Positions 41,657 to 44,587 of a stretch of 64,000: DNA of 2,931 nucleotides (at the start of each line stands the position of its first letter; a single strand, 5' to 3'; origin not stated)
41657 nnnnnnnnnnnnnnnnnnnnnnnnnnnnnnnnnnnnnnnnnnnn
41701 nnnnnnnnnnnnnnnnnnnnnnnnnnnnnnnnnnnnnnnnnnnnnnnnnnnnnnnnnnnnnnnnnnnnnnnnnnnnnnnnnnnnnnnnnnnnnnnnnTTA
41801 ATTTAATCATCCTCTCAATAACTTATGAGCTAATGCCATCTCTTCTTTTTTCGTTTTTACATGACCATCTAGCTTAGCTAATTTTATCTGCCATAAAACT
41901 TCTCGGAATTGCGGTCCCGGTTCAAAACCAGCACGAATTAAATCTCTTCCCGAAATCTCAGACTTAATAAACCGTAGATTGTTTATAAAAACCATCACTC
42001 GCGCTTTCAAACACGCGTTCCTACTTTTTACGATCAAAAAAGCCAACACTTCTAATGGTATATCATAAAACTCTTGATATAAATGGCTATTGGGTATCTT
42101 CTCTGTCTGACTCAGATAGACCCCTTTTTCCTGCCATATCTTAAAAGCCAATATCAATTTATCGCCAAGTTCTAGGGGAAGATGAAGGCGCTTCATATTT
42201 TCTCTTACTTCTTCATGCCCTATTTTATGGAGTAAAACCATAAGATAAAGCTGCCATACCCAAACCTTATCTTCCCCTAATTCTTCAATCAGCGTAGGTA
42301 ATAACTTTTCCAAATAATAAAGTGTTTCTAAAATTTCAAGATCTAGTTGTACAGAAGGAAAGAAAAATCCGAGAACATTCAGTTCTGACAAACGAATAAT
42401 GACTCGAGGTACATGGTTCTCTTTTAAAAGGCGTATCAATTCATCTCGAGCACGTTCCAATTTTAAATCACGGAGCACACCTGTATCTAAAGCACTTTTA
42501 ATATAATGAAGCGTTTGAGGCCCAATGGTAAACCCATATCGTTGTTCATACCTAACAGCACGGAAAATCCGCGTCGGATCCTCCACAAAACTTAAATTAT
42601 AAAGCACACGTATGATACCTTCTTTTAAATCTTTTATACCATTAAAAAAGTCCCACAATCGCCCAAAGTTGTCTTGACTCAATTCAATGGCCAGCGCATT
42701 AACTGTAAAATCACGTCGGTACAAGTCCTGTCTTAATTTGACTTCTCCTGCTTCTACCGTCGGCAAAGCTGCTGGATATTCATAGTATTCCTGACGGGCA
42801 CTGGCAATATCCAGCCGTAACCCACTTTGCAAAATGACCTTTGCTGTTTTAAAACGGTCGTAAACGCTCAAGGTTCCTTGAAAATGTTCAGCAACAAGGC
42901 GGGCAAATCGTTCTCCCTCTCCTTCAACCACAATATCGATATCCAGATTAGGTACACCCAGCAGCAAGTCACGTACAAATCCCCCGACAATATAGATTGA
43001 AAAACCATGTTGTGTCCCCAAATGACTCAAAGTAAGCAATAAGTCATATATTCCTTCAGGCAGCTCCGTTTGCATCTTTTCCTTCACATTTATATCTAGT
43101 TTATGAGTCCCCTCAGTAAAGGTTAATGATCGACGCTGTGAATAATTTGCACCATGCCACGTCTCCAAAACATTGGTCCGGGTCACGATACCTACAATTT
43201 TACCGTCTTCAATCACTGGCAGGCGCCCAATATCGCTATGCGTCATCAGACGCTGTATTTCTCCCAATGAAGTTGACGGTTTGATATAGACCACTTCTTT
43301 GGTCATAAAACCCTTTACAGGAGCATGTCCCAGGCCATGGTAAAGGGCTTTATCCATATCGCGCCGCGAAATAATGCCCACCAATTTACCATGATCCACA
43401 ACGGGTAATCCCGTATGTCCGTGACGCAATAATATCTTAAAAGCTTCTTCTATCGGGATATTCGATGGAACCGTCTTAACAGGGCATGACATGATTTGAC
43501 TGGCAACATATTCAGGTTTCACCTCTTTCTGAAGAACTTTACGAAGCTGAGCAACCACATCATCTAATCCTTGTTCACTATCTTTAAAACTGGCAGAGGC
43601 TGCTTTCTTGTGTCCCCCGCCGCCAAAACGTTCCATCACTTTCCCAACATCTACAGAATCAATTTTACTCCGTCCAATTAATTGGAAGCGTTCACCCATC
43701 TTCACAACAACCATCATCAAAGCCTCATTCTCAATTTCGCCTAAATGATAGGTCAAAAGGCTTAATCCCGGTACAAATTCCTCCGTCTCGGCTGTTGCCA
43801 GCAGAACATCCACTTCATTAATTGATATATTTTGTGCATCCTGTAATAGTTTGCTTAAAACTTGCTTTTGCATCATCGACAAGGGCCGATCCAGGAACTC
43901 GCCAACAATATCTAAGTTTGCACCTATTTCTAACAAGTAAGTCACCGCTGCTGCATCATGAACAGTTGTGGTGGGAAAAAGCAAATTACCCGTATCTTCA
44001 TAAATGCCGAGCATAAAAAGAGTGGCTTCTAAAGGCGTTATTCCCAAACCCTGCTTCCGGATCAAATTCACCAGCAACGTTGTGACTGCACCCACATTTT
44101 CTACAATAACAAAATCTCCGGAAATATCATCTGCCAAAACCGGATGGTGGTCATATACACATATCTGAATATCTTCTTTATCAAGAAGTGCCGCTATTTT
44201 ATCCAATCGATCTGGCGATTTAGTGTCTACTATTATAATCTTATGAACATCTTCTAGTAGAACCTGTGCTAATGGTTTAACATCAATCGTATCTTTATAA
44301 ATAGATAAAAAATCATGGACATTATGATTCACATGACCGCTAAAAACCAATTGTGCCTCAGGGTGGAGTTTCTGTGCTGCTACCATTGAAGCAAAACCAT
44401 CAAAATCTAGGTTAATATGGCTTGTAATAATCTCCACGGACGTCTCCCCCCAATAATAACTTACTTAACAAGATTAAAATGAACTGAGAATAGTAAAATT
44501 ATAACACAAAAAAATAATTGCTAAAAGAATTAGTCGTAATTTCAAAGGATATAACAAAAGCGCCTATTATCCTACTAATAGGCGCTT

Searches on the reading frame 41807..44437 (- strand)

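Call 21: search_protein_families(library=pfam, proteins=[window:41807-44437:-], max_evalue=0.001)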
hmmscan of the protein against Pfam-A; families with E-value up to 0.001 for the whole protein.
window:41807-44437:- (876 aa): 6 families
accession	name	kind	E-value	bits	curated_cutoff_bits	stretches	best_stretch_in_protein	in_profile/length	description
PF00571.33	CBS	-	3.3e-33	114.2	24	2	313-365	2-55/57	CBS domain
PF01743.26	PolyA_pol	-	6.4e-30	104.5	23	1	481-610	1-126/126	Poly A polymerase head domain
PF01368.27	DHH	-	3e-08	34.4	28.1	1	3-145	3-125/125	DHH family, N-terminal domain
PF02272.25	DHHA1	-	8.5e-08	33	25.9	1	232-303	25-101/102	DHHA1 domain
PF12627.12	PolyA_pol_RNAbd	-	1.2e-07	31.8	22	1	635-696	1-60/64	Probable RNA and SrmB- binding site of polymerase A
PF13735.12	tRNA_NucTran2_2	-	0.00078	19.9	27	0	736-866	14-144/149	tRNA nucleotidyltransferase domain 2 putative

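Call 81: search_protein_families(library=ncbifam, proteins=[window:41807-44437:-], max_evalue=0.00001)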
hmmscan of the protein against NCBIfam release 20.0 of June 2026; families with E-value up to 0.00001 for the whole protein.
window:41807-44437:- (876 aa): 29 families (the best 25 are shown)
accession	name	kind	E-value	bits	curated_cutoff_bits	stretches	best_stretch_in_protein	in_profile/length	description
NF041569.1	A-tRNAntase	equivalog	1.2e-206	688.8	1440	1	1-874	1-877/880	A-adding tRNA nucleotidyltransferase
NF009814.0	PRK13299.1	equivalog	7.1e-37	127.4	290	1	475-867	17-386/396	CCA tRNA nucleotidyltransferase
TIGR02692.1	tRNA_CCA_actino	equivalog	8.5e-31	107.1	438.8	1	464-696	13-243/466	CCA tRNA nucleotidyltransferase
NF008137.0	PRK10885.1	equivalog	2.2e-29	102.5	451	1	480-697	2-211/409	multifunctional CCA addition/repair protein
TIGR01942.1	pcnB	subfamily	6.6e-29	101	305.65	1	476-702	27-247/425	polynucleotide adenylyltransferase PcnB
NF009813.0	PRK13298.1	equivalog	1.4e-23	83.4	606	1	480-703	2-217/417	tRNA CCA-pyrophosphorylase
NF009811.0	PRK13296.1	equivalog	7.5e-23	80.9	469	1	481-710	3-222/360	CCA tRNA nucleotidyltransferase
NF009812.0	PRK13297.1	equivalog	1.7e-21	76.8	624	1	476-695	9-218/364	tRNA CCA-pyrophosphorylase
NF008634.1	PRK11623.1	equivalog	5.5e-18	64.8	702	1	476-697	58-284/469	polynucleotide adenylyltransferase PcnB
NF053633.1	OlncasPapPhNrnA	equivalog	5.5e-16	58.4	350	1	22-302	39-315/317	bifunctional oligoribonuclease/PAP phosphatase NrnA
NF041552.1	TF_PrdR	equivalog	4.2e-15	55.1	795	1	309-427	5-125/577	sigma-54 dependent transcriptional regulator PrdR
NF011110.0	PRK14538.1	equivalog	2.3e-14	52.5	707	1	54-308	436-684/838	putative bifunctional signaling protein/50S ribosomal protein L9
NF011447.0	PRK14869.2-3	equivalog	3.2e-14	52.4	522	1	91-297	324-528/540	putative manganese-dependent inorganic diphosphatase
NF011449.0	PRK14869.2-5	equivalog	2.1e-12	46.8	411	1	65-218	207-359/451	putative manganese-dependent inorganic diphosphatase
NF038279.1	TF_CBS_SpxR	exception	5.4e-11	41.9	600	1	331-436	211-314/427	CBS-HotDog domain-containing transcription factor SpxR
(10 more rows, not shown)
